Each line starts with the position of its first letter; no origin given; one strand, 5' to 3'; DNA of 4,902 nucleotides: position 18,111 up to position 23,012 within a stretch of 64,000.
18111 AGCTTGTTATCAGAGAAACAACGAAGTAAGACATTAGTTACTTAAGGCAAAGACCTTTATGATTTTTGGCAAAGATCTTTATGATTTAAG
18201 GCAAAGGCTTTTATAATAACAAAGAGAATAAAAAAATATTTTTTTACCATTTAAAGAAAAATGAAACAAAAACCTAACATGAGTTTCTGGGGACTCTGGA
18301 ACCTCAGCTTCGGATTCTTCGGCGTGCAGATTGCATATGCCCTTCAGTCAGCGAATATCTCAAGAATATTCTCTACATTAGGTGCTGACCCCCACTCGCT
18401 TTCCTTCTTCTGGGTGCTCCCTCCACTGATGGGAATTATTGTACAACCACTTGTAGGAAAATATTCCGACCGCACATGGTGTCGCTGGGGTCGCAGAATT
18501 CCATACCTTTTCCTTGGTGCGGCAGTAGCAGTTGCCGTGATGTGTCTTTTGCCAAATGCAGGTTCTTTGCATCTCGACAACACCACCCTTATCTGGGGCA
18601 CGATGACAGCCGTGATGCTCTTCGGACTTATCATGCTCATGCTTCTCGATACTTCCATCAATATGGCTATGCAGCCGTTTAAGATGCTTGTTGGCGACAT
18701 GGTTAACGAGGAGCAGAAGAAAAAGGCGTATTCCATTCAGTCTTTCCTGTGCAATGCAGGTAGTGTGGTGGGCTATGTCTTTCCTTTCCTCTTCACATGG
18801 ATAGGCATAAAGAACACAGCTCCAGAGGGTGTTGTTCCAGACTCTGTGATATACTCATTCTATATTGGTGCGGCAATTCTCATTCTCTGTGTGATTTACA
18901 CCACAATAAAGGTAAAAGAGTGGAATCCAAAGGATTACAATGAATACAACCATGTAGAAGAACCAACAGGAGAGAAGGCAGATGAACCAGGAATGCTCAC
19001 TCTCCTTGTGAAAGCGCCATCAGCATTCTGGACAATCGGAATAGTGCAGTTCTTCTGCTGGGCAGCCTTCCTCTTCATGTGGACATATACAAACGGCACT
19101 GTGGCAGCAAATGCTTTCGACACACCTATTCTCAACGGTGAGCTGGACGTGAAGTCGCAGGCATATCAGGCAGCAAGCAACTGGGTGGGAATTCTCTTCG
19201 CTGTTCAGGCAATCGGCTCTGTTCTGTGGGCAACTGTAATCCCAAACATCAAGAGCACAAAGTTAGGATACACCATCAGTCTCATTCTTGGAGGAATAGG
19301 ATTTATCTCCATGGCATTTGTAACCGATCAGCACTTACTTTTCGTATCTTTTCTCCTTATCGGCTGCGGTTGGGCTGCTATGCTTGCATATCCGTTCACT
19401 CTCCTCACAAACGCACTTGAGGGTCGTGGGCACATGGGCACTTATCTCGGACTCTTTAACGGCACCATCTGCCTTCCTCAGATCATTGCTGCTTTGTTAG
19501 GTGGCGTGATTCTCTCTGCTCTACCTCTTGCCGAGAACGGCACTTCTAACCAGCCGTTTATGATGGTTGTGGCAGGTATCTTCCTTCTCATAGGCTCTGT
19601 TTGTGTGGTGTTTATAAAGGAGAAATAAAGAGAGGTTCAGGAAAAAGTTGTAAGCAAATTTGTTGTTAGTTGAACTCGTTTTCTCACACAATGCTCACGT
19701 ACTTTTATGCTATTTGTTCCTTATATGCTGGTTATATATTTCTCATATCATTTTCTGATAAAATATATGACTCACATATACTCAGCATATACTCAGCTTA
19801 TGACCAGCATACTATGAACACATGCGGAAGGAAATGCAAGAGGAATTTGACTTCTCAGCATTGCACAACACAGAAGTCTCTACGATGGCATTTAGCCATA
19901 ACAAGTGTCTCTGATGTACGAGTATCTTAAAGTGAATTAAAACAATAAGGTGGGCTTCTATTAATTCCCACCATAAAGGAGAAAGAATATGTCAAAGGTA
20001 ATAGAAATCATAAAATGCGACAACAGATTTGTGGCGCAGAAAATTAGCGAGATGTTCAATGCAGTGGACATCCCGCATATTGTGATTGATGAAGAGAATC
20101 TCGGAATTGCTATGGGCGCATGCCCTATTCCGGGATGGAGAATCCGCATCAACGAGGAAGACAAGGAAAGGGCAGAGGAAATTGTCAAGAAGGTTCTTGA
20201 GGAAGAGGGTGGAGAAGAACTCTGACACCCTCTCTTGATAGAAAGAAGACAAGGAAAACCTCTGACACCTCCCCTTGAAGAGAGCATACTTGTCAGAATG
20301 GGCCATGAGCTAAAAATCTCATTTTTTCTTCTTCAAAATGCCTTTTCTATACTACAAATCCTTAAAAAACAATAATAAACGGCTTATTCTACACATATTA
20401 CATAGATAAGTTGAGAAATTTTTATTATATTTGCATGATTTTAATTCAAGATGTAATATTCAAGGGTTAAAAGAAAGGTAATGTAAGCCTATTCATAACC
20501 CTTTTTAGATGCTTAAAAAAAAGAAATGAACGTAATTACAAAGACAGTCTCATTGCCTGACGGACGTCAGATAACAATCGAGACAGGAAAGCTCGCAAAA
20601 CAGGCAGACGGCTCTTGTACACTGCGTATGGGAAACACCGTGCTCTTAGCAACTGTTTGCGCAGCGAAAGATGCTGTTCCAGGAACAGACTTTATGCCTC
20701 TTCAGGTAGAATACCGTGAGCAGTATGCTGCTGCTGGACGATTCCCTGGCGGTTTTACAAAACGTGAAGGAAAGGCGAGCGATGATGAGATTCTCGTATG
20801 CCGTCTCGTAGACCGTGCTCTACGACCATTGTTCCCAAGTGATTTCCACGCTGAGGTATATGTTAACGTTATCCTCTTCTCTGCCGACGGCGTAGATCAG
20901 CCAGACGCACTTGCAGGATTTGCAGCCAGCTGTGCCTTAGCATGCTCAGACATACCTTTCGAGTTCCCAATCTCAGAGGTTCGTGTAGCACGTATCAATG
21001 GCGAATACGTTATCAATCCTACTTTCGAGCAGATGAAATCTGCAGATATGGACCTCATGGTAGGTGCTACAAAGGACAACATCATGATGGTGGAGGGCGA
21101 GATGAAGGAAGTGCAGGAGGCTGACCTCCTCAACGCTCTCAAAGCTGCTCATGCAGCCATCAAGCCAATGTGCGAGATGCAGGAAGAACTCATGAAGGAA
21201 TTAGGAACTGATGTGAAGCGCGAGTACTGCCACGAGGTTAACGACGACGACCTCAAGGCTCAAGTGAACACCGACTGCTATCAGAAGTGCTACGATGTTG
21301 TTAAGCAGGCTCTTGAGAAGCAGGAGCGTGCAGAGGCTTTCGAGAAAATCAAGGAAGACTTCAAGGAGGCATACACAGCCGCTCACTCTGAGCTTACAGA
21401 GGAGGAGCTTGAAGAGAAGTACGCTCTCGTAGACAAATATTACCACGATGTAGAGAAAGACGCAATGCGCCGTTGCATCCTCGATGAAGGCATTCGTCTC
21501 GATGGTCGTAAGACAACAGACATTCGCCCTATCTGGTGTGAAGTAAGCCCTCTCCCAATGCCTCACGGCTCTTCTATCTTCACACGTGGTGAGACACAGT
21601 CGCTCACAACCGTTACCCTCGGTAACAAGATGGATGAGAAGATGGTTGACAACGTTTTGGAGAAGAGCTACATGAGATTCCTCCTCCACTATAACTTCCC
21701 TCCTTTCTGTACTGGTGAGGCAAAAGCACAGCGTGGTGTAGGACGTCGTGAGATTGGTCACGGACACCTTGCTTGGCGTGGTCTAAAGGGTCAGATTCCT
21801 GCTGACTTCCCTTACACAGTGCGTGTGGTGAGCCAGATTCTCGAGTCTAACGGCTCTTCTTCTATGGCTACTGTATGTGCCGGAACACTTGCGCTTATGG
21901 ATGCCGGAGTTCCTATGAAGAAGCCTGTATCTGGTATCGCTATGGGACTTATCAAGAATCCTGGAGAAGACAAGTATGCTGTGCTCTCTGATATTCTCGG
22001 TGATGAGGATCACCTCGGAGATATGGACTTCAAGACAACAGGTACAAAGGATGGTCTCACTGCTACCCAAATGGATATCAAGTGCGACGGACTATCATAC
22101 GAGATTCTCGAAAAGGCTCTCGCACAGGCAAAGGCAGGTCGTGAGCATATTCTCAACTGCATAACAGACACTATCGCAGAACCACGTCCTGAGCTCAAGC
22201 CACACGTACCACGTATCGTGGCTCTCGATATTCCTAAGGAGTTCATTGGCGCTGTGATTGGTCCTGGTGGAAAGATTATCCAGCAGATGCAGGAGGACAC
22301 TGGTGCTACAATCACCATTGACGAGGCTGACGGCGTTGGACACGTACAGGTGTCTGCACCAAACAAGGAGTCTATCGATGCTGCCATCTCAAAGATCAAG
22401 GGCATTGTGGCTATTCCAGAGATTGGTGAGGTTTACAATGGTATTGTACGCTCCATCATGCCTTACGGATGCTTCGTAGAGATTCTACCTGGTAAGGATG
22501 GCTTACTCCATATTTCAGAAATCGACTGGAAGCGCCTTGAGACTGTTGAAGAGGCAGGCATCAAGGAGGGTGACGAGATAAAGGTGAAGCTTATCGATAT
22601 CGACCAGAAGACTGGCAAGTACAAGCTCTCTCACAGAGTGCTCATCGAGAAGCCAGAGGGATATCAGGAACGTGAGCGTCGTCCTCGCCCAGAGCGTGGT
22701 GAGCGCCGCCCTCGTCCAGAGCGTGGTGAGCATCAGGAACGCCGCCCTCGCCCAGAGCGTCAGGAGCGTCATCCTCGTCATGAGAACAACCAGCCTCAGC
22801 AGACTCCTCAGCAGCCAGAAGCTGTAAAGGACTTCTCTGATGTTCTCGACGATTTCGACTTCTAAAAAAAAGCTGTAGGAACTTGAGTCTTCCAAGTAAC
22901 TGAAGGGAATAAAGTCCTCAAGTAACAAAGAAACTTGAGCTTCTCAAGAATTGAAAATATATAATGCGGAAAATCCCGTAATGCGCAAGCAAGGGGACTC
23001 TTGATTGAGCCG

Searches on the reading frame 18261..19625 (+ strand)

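Call 72: search_protein_families(library=pfam, proteins=[window:18261-19625:+], max_evalue=0.001)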
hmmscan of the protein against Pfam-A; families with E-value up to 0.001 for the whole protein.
window:18261-19625:+ (455 aa): 2 families
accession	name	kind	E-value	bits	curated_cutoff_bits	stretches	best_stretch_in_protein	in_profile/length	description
PF07690.21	MFS_1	-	1.2e-23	84.1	33.4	2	15-410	1-346/347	Major Facilitator Superfamily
PF13347.12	MFS_2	-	2.4e-13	49.9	27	1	39-224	27-199/427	MFS/sugar transport protein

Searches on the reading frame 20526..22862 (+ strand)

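Call 72: search_protein_families(library=pfam, proteins=[window:20526-22862:+], max_evalue=0.001)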
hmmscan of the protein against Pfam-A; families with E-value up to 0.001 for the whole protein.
window:20526-22862:+ (779 aa): 6 families
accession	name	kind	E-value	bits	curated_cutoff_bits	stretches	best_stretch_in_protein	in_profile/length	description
PF01138.27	RNase_PH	-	2e-56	190.4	25.5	2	13-144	2-130/130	3' exoribonuclease family, domain 1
PF03725.20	RNase_PH_C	-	1e-21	77.1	20.8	2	148-210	2-66/67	3' exoribonuclease family, domain 2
PF00575.29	S1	-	1.4e-16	61.1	22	1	631-704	2-74/74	S1 RNA binding domain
PF00013.35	KH_1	-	3e-13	49.8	21.5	1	567-625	4-65/66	KH domain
PF03726.19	PNPase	-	3.6e-12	47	24.6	1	243-329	2-81/81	Polyribonucleotide nucleotidyltransferase, RNA binding domain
PF22675.2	KH-I_KHDC4-BBP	-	0.00029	21.1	30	0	573-599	7-33/76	KHDC4/BBP-like, KH-domain type I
